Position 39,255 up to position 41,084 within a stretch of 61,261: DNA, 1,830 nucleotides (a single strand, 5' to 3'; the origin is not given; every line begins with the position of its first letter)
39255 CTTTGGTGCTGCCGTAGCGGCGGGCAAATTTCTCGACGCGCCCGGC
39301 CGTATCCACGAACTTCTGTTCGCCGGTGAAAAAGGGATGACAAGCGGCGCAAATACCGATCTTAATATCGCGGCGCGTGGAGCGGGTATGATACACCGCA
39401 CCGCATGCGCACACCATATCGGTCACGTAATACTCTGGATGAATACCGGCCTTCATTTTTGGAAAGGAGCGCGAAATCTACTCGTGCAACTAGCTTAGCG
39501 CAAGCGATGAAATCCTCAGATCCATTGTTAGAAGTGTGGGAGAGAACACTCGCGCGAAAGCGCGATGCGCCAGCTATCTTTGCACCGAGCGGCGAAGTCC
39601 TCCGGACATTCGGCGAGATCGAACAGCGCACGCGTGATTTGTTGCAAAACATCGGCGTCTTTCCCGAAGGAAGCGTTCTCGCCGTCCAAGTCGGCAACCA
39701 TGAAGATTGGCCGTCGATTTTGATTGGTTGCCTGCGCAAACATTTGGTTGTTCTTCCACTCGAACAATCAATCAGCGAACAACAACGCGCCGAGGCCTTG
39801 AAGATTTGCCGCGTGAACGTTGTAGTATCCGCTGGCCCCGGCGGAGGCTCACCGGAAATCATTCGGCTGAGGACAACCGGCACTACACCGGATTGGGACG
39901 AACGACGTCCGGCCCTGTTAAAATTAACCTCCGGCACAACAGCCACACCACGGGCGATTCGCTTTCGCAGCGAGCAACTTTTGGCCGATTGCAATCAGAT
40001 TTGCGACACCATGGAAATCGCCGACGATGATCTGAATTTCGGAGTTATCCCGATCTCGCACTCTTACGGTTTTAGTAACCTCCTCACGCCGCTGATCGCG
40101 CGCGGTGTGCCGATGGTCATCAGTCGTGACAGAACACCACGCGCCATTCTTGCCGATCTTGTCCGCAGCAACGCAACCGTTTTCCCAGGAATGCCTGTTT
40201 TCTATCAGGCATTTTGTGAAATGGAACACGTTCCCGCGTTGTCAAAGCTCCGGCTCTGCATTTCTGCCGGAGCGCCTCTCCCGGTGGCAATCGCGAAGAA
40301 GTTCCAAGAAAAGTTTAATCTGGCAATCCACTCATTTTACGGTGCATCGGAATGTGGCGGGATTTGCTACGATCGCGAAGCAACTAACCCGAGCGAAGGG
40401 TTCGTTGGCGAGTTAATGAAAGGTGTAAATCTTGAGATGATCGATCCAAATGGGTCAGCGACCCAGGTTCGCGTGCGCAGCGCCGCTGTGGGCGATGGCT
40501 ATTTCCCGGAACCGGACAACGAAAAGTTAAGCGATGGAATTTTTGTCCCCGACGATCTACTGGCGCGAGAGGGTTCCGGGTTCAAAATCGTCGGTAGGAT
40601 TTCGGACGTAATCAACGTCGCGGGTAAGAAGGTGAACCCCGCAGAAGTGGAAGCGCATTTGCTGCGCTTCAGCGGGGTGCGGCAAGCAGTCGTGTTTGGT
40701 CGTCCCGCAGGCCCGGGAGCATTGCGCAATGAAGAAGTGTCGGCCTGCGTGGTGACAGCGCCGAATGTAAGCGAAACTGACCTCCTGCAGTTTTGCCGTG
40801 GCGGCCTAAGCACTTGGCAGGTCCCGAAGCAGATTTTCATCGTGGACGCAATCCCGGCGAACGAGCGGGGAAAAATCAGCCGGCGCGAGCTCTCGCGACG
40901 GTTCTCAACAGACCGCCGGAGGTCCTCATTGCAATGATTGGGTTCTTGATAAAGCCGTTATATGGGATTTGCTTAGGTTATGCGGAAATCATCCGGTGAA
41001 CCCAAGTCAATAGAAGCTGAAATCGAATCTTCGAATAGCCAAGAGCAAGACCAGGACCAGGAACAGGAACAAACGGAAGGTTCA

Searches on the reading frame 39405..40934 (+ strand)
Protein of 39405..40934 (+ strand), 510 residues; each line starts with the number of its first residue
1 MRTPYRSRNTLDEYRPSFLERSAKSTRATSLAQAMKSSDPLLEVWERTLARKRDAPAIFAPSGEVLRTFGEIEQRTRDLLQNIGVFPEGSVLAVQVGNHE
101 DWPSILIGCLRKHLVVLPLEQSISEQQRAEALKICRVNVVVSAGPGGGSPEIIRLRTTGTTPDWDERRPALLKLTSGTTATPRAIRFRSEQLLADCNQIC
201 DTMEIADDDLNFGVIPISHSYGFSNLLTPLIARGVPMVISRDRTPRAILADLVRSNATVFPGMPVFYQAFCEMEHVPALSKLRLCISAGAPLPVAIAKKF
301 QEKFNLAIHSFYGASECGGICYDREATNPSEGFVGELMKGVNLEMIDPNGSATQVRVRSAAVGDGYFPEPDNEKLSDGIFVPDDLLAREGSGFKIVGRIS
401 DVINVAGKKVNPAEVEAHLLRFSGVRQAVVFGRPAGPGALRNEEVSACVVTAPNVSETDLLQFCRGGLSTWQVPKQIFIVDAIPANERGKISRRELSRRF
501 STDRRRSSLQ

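Call 67: search_protein_families(library=pfam, proteins=[window:39405-40934:+], max_evalue=0.00001)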
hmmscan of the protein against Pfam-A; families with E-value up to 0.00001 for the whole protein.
window:39405-40934:+ (510 aa): 2 families
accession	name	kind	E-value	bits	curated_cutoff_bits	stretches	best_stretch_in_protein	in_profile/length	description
PF00501.34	AMP-binding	-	2.1e-36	126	29.9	1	46-366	2-383/384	AMP-binding enzyme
PF13193.12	AMP-binding_C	-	1.1e-08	36.4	24.5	1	414-490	1-76/76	AMP-binding enzyme C-terminal domain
